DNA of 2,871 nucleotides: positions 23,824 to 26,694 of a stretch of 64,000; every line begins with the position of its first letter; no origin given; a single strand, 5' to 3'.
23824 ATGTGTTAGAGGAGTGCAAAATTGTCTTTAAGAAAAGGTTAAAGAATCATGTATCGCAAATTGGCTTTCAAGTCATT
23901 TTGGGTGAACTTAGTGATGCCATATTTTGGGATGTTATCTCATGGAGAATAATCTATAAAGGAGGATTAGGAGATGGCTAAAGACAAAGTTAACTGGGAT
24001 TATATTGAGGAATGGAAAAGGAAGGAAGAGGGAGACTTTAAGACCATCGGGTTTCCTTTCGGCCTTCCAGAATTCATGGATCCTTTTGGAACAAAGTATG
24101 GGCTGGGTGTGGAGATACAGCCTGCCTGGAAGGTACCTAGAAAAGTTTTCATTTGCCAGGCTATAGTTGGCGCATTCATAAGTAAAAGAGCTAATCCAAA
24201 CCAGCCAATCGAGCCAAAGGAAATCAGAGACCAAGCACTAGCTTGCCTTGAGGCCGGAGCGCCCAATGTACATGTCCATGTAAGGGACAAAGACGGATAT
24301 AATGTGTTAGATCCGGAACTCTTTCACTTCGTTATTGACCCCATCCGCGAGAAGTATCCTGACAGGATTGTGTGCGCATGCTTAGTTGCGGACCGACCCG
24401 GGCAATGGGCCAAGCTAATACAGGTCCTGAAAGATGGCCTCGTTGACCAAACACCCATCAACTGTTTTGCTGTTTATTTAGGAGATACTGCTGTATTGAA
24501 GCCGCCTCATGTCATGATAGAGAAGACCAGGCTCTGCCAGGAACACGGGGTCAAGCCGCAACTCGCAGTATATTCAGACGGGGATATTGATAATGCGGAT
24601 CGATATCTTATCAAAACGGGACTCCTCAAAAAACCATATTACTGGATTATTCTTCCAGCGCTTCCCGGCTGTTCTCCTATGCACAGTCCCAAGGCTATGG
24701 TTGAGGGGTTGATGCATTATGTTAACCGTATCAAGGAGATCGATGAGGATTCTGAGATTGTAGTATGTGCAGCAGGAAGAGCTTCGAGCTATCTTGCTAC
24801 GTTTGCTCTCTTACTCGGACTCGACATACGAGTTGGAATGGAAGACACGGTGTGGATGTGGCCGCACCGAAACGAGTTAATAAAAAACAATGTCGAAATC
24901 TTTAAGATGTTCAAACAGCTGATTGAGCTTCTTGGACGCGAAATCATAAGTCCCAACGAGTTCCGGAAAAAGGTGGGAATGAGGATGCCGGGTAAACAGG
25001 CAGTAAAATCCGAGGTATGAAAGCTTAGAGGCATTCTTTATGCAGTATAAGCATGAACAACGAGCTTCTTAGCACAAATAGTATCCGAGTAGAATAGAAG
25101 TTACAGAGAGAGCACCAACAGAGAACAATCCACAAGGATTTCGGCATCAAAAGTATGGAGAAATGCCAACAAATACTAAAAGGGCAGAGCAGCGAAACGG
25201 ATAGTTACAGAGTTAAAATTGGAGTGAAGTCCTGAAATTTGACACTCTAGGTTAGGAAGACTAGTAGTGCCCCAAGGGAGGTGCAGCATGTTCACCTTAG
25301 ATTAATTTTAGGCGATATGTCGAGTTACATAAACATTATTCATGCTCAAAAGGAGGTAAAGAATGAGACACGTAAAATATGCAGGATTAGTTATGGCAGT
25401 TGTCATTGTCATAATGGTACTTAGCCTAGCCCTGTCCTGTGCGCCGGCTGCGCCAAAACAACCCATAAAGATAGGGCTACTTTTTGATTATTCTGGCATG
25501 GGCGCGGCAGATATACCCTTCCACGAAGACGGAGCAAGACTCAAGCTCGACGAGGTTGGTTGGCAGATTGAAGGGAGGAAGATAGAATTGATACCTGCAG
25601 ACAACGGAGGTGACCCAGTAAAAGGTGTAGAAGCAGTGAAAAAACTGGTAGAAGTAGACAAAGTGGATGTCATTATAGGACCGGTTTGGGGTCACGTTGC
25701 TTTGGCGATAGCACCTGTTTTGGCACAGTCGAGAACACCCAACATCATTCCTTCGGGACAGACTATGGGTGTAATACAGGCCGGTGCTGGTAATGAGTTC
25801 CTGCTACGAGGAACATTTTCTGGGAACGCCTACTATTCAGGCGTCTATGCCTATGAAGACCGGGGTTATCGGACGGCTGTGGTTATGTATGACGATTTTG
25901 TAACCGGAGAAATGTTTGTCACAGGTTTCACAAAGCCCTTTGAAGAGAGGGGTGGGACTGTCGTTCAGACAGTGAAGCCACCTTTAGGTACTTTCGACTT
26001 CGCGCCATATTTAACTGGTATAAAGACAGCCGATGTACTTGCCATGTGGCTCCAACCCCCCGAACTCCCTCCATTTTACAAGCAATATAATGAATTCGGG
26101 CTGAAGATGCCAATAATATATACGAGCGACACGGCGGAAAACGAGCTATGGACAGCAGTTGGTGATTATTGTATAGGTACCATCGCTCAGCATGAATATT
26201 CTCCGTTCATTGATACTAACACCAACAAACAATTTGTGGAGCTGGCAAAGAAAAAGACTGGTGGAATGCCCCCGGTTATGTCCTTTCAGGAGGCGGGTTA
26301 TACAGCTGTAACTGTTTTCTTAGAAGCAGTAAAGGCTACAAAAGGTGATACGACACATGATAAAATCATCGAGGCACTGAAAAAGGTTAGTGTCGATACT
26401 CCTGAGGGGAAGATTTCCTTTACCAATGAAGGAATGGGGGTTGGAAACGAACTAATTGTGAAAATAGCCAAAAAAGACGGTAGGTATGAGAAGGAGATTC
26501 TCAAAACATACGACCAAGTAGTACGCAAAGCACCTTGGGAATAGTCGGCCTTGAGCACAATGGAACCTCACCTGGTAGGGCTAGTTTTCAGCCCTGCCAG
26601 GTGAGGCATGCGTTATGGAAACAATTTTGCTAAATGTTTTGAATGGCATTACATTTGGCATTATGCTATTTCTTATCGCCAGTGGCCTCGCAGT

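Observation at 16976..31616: IS-bounded, compositionally patchy accessory island encoding a CoA-dependent beta-keto-acid module I cannot assign to a pathway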

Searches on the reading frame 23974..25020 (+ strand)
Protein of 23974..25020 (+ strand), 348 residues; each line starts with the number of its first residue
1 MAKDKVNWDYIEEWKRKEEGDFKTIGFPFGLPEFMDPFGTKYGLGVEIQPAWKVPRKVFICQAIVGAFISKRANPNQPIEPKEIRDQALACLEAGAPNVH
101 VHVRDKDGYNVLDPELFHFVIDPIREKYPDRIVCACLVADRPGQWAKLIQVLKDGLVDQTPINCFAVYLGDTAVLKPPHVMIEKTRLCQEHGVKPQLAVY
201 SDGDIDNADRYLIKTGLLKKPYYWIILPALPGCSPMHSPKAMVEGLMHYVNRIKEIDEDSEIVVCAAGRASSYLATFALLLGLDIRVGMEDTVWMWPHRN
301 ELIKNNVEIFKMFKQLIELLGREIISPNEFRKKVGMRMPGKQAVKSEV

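Call 3: search_protein_families(library=pfam, proteins=[window:23974-25020:+])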
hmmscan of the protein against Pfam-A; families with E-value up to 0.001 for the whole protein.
window:23974-25020:+ (348 aa): 1 family
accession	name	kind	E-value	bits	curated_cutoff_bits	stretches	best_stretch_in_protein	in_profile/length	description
PF05853.18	BKACE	-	2e-49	168.8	24.8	1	57-335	1-273/274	beta-keto acid cleavage enzyme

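Call 4: search_protein_families(library=ncbifam, proteins=[window:23974-25020:+])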
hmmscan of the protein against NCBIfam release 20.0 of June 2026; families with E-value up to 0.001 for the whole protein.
window:23974-25020:+ (348 aa): 4 families
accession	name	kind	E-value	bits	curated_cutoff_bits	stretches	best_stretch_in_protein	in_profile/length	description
NF052387.1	Lys_ferment_KCE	equivalog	5.3e-37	127.7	382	1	57-334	1-265/267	3-keto-5-aminohexanoate cleavage enzyme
NF053568.1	3OXCoAcCUPNH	equivalog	1.2e-25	90.3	350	1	58-336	4-272/274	3-oxoadipate:acetyl-CoA acetyltransferase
NF053538.1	DixhxACActTsKce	equivalog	3.5e-25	88.7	430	2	185-337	158-303/310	3,5-dioxohexanoate:acetyl-CoA acetone transferase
NF052389.1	Lys_KAL_CLE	exception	5.2e-22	78.2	725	1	58-336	171-436/440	bifunctional 3-aminobutyryl-CoA ammonia lyase/3-keto-5-aminohexanoate cleavage enzyme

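Call 8: search_solved_structures(query=window:23974-25020:+, max_evalue=0.001, show_alignments=1)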
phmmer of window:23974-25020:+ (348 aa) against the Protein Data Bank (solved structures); distinct sequences matched with E-value up to 0.001: 13.
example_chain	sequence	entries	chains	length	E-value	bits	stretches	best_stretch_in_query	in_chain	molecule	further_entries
2y7d_A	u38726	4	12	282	6.2e-23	84.4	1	59-334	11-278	3-KETO-5-AMINOHEXANOATE CLEAVAGE ENZYME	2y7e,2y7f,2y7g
3lot_A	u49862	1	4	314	5.4e-20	74.7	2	185-342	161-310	uncharacterized protein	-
3c6c_A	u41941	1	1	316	1.6e-19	73.2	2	183-339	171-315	3-keto-5-aminohexanoate cleavage enzyme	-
9zsc_A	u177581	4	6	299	5.4e-18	68.1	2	56-133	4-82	3-keto-5-aminohexanoate cleavage protein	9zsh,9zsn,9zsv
3e49_A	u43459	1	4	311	9.2e-17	64.1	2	258-339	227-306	uncharacterized protein DUF849 with a TIM barrel fold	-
3e02_A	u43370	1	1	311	1.1e-15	60.5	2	53-127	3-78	uncharacterized protein DUF849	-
3no5_A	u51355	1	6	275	1.5e-14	56.9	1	59-331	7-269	Uncharacterized protein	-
8rio_A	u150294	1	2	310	1.1e-13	53.9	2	215-337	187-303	3-keto-5-aminohexanoate cleavage protein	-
8rip_A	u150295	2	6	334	1.2e-13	53.8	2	215-337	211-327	3-keto-5-aminohexanoate cleavage protein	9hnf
3fa5_A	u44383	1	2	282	1.5e-11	47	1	57-338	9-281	protein of unknown function (DUF849)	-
5zmy_A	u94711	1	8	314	6.5e-09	38.3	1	55-127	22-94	Cis-epoxysuccinate hydrolase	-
5zmu_A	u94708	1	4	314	6.7e-09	38.2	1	55-126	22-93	Cis-epoxysuccinate hydrolase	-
3chv_A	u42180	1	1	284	8.9e-08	34.5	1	57-336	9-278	Prokaryotic domain of unknown function (DUF849) with a TIM barrel fold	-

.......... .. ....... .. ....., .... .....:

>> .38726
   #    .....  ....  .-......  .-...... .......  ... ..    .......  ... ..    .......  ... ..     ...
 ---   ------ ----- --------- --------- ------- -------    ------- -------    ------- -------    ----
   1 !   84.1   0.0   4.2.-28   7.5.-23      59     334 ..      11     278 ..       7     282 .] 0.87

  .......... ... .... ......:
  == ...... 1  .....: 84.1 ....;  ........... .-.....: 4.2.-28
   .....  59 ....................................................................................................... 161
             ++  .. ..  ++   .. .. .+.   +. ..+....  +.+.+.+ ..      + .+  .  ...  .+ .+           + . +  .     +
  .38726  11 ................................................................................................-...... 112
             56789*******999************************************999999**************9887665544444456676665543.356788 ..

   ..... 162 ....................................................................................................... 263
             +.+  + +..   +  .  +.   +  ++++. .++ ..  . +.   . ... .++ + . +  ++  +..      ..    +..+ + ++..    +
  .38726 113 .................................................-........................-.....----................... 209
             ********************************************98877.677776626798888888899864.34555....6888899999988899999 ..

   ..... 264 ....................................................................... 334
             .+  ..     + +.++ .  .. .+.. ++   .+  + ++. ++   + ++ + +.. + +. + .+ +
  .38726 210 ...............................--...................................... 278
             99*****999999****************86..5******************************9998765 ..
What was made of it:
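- PF05853 scores 168.8 bits and the Zn ligands are intact (calls 3, 8).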

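Call 52: find_related_loci(query=A4, collection=metagenome_contigs, flank=10000)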
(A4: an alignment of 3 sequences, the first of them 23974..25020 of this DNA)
Query A4 (348 aa) in metagenome_contigs; peptide patterns used: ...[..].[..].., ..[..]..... (x = any residue, [..] = any of these).
99 stretches matched a pattern; 17 encode a relative of the query (tblastn E <= 1e-3); 17 distinct loci.
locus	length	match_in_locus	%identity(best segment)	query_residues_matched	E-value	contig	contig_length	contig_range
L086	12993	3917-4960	96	1-348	0e+0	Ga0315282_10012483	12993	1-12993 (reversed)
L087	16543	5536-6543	78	1-336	0e+0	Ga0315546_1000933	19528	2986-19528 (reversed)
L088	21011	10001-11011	76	1-337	0e+0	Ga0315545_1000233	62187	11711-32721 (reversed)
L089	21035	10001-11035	76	1-347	0e+0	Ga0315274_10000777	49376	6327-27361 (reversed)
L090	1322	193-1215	73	1-336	0e+0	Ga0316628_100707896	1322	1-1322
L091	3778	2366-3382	74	1-341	4e-176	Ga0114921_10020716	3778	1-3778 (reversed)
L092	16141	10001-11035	72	1-340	8e-166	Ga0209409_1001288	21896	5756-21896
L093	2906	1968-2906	75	1-315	2e-171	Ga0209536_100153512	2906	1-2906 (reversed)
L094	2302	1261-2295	71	1-340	1e-173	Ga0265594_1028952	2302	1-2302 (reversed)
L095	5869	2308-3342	71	1-340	2e-163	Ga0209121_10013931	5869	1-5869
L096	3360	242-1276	69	1-340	1e-164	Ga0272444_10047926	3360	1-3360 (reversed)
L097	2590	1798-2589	69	1-259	7e-131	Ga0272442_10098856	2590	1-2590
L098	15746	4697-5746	69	1-345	3e-170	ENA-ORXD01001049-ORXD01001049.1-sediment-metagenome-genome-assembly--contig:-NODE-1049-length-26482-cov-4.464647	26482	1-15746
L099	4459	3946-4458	72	1-166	1e-84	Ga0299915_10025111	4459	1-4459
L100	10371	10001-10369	80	1-123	3e-65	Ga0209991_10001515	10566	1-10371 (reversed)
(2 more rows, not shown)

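Call 87: search_protein_representatives(protein=window:23974-25020:+)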
Query: 348 residues. Proteins with E-value up to 0.001 (for the whole library): 1713; up to 1e-10: 387; up to 1e-30: 50. The best 150 are listed.
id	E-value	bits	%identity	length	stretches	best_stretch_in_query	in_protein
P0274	2.2e-134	464.3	62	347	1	6-341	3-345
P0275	1.5e-97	343.1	57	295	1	68-337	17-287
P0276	4.5e-90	318.5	45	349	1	3-337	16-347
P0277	2.3e-88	312.8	68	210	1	141-336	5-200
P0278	1.0e-86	307.4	44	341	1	3-333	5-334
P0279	3.9e-86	305.5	63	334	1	28-238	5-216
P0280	1.7e-83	296.8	58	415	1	1-241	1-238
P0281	1.3e-80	287.4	44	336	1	12-335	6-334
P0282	6.7e-74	265.3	44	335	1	45-336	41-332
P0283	1.3e-73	264.3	45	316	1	47-336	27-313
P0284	7.6e-66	238.8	47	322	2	138-334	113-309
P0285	4.4e-65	236.3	42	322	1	51-337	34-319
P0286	2.4e-64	233.8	39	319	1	50-340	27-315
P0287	8.9e-62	225.4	44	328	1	27-270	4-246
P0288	2.2e-60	220.8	39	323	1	35-337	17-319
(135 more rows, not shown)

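Call 90: search_protein_families(library=pfam, max_evalue=0.00001, proteins=[L089:251-1477:+, L089:11420-12346:+, L089:12957-13949:+, L089:14214-14984:+, L089:16029-17237:+, L089:17358-18116:+, L089:18501-19754:+, L092:6086-8110:+, L092:11061-12347:-, L095:4265-5404:+])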
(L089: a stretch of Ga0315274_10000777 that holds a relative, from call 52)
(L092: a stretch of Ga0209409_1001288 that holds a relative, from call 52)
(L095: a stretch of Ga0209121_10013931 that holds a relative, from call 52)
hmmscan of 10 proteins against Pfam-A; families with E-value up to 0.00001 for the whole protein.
L089:251-1477:+ (408 aa): 3 families
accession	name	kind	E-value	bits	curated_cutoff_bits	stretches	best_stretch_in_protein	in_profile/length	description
PF22691.2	Thiolase_C_1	-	6.9e-43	146.3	28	1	260-401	4-141/144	Thiolase C-terminal domain-like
PF00108.29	Thiolase_N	-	1.4e-20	74.2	26.4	1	23-237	1-258/260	Thiolase, N-terminal domain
PF02803.24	Thiolase_C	-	2.8e-08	33.9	27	1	278-374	25-101/123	Thiolase, C-terminal domain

L089:11420-12346:+ (308 aa): 1 family
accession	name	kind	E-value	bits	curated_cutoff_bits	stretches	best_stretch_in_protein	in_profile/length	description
PF05853.18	BKACE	-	1.3e-97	326.9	24.8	1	21-306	1-274/274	beta-keto acid cleavage enzyme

L089:12957-13949:+ (330 aa): 1 family
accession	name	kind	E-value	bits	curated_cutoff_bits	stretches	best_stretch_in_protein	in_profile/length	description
PF00753.33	Lactamase_B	-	1.9e-16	61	22.7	1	25-229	7-196/196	Metallo-beta-lactamase superfamily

L089:14214-14984:+ (256 aa): 2 families
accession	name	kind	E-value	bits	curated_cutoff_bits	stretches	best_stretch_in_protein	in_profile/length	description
PF00378.25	ECH_1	-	9.4e-63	212.3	27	1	8-255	3-250/251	Enoyl-CoA hydratase/isomerase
PF16113.10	ECH_2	-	6.9e-37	128.1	27.2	2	12-184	2-177/335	Enoyl-CoA hydratase/isomerase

L089:16029-17237:+ (402 aa): 2 families
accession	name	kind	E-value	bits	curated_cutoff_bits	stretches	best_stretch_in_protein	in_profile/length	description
PF16868.10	NMT1_3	-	3.7e-12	46.9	27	1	143-343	96-288/289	NMT1-like family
PF09084.16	NMT1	-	3.9e-09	37.2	20.5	1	137-226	72-160/216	NMT1/THI5 like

L089:17358-18116:+ (252 aa): 1 family
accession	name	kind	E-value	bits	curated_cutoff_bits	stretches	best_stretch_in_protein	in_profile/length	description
PF02596.20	DUF169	-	6.2e-34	118.1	27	1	14-216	6-209/209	Uncharacterised ArCR, COG2043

L089:18501-19754:+ (417 aa): 2 families
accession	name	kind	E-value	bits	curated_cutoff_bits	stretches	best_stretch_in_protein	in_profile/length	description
PF16868.10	NMT1_3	-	5.8e-15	56.1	27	1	125-358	64-288/289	NMT1-like family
PF09084.16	NMT1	-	5.4e-08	33.4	20.5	1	157-238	77-157/216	NMT1/THI5 like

L092:6086-8110:+ (674 aa): 8 families
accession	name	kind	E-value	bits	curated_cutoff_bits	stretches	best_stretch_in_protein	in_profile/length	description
PF00724.26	Oxidored_FMN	-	1.4e-65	222.3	27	1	36-361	2-341/342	NADH:flavin oxidoreductase / NADH oxidase family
PF07992.20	Pyr_redox_2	-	7.1e-34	118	26.1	1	413-667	2-291/291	Pyridine nucleotide-disulphide oxidoreductase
PF00070.33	Pyr_redox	-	6.6e-15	55.8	22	1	536-608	1-70/82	Pyridine nucleotide-disulphide oxidoreductase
PF13738.12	Pyr_redox_3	-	3.6e-12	46.6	30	1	499-639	128-275/305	Pyridine nucleotide-disulphide oxidoreductase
PF01266.30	DAO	-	1.2e-09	38.6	27.9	0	413-447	1-35/353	FAD dependent oxidoreductase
PF12831.13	FAD_oxidored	-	3.6e-08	33.5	27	1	414-460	2-48/416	FAD dependent oxidoreductase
PF13450.12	NAD_binding_8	-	5.5e-08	33.4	21.9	0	416-449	1-34/68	NAD(P)-binding Rossmann-like domain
PF03486.20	HI0933_like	-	4.5e-06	26.7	50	0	413-452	2-41/244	HI0933-like protein Rossmann domain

L092:11061-12347:- (428 aa): 0 families

L095:4265-5404:+ (379 aa): 3 families
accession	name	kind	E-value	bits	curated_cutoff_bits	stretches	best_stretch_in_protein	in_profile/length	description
PF05343.19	Peptidase_M42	-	1e-82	277.9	23.2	1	60-352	1-292/292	M42 glutamyl aminopeptidase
PF01546.33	Peptidase_M20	-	1.4e-07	32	24.6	1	189-358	28-205/206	Peptidase family M20/M25/M40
PF04389.22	Peptidase_M28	-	2.3e-06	27.9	21.3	0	193-336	30-169/193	Peptidase family M28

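Call 91: search_protein_families(library=pfam, max_evalue=0.00001, proteins=[L088:13355-13789:+, L088:14053-15420:+, L088:15978-16607:+, L088:17532-19445:+, L087:14205-15479:+, L087:1852-2265:-, L095:29-1075:+, L092:4788-5903:-, L092:12924-14075:+, L089:12493-12897:+])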
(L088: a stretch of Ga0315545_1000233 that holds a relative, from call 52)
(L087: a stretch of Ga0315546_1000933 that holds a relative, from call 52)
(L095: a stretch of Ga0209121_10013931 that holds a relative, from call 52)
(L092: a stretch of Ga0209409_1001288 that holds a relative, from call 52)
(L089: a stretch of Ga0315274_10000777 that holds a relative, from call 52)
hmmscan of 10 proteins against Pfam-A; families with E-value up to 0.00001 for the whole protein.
L088:13355-13789:+ (144 aa): 0 families

L088:14053-15420:+ (455 aa): 0 families

L088:15978-16607:+ (209 aa): 2 families
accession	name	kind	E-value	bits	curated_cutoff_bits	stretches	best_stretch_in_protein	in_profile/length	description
PF00665.32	rve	-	1.6e-15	57.7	32.6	1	106-189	2-88/102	Integrase core domain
PF13276.12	HTH_21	-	3.8e-11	43.5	28.1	1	36-92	2-60/60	HTH-like domain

L088:17532-19445:+ (637 aa): 2 families
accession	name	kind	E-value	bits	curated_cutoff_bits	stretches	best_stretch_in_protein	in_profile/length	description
PF01314.23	AFOR_C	-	5.3e-82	276.4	27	1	262-622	38-385/385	Aldehyde ferredoxin oxidoreductase, domains 2 & 3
PF02730.20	AFOR_N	-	4.9e-67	226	29.8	1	12-210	1-198/199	Aldehyde ferredoxin oxidoreductase, N-terminal domain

L087:14205-15479:+ (424 aa): 1 family
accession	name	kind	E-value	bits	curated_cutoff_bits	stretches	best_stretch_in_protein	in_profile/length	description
PF00815.25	Histidinol_dh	-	2.1e-131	439.2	27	1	9-418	2-410/411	Histidinol dehydrogenase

L087:1852-2265:- (137 aa): 1 family
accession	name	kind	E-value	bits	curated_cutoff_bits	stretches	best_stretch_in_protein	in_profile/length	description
PF00665.32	rve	-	6.1e-07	30.1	32.6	1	12-99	10-102/102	Integrase core domain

L095:29-1075:+ (348 aa): 1 family
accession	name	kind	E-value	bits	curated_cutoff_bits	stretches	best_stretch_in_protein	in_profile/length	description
PF00535.33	Glycos_transf_2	-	4.1e-21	76.1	23.3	1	5-130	1-131/168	Glycosyl transferase family 2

L092:4788-5903:- (371 aa): 0 families

L092:12924-14075:+ (383 aa): 1 family
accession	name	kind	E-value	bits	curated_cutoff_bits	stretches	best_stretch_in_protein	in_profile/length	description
PF01261.30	AP_endonuc_2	-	4.5e-37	128.5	31.1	1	133-366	1-238/249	Xylose isomerase-like TIM barrel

L089:12493-12897:+ (134 aa): 1 family
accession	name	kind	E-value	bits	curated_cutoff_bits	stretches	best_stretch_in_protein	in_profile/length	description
PF22691.2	Thiolase_C_1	-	3.2e-06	27.4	28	1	84-127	98-141/144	Thiolase C-terminal domain-like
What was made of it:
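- IS3-type (rve) genes adjoin the module in L087 and L088 (call 91).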

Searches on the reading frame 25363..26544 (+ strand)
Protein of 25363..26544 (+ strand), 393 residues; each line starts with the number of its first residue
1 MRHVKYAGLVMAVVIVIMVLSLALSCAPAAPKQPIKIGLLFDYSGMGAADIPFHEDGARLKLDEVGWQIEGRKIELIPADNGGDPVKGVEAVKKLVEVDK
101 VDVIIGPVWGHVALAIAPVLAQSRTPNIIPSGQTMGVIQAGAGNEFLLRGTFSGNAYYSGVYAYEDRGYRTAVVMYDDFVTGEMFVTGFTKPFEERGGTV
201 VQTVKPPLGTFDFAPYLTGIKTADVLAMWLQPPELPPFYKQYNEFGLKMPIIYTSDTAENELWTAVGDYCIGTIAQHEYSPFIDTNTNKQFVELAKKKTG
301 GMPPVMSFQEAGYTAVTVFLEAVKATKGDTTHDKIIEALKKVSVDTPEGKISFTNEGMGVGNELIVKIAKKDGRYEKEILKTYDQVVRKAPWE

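Call 3: search_protein_families(library=pfam, proteins=[window:25363-26544:+])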
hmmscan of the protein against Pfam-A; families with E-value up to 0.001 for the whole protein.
window:25363-26544:+ (393 aa): 3 families
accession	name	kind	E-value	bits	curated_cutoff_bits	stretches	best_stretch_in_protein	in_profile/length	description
PF13458.12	Peripla_BP_6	-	1e-61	210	31.7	1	34-362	1-332/343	Periplasmic binding protein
PF13433.12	Peripla_BP_5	-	1.6e-25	90.4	27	2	175-392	139-357/363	Periplasmic binding protein domain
PF01094.35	ANF_receptor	-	1.6e-07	31.2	25.4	1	71-357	22-338/353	Receptor family ligand binding region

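Call 4: search_protein_families(library=ncbifam, proteins=[window:25363-26544:+])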
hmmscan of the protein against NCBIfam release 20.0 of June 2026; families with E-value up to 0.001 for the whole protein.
window:25363-26544:+ (393 aa): 3 families
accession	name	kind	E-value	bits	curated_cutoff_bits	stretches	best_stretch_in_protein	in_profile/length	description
TIGR03407.1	urea_ABC_UrtA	exception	4.1e-23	81.8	492.75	1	35-392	1-360/361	urea ABC transporter substrate-binding protein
NF011933.0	PRK15404.1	subfamily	8.4e-16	58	477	1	17-358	9-349/370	high-affinity branched-chain amino acid ABC transporter substrate-binding protein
TIGR03669.1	urea_ABC_arch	equivalog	1.1e-13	51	494.8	1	35-380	1-345/375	urea ABC transporter substrate-binding protein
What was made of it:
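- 25363..29922 (+): Liv/HAAT-type ABC importer: binding lipoprotein, two permeases and two ATPases. Pfam and NCBIfam (calls 3, 4).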

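Call 74: search_solved_structures(query=window:25363-26544:+, max_evalue=0.00001)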
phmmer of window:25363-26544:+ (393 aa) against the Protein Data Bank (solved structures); distinct sequences matched with E-value up to 0.00001: 28.
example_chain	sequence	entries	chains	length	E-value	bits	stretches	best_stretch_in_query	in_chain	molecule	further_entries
4zpj_A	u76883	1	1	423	1.5e-44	155.9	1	24-376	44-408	Extracellular ligand-binding receptor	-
4ey3_A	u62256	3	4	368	8e-35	123.9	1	34-378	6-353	Twin-arginine translocation pathway signal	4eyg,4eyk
4f06_A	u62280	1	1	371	5e-27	98.2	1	34-383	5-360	Extracellular ligand-binding receptor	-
4evs_A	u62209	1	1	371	1.8e-26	96.3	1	35-383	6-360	PUTATIVE ABC TRANSPORTER SUBUNIT, SUBSTRATE-BINDING COMPONENT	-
8tg1_A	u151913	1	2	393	9.8e-21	77.5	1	32-359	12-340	Extracellular ligand-binding receptor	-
4evq_A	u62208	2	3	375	4.8e-18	68.6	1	33-352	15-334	Putative ABC transporter subunit, substrate-binding component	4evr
3td9_A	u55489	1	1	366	2.1e-17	66.5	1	56-373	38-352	Branched chain amino acid ABC transporter, periplasmic amino acid-binding protein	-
3ipc_A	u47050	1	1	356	2.5e-14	56.4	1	67-357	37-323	ABC transporter, substrate binding protein (Amino acid)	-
3ip5_A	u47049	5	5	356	3.5e-14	55.9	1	67-357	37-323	ABC transporter, substrate binding protein (Amino acid)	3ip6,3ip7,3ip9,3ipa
7s6f_A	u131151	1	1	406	2.8e-13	52.9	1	27-389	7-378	Putative urea ABC transporter, urea binding protein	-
4gnr_A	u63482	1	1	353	3.1e-13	52.8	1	32-327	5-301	ABC transporter substrate-binding protein-branched chain amino acid transport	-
7s6e_A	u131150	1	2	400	7.5e-13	51.5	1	35-353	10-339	Urea ABC transporter, periplasmic urea-binding protein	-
8hic_A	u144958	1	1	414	1.3e-12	50.8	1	35-392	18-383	Putative urea ABC transporter, substrate binding protein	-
3i45_A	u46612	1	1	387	2.5e-12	49.8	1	33-355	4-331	Twin-arginine translocation pathway signal protein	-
3i09_A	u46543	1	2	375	2.8e-11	46.3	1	34-371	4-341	Periplasmic branched-chain amino acid-binding protein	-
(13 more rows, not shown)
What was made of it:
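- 25363..29922 (+): Five of the binding protein's six best PDB matches (4ey3, 4f06, 4evs, 4evq, plus 4zpj of unknown ligand) rank above the Leu/Ile/Val and urea binders (call 74).
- The binding protein resembles carboxylate-binding aromatic-acid receptors (call 74).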
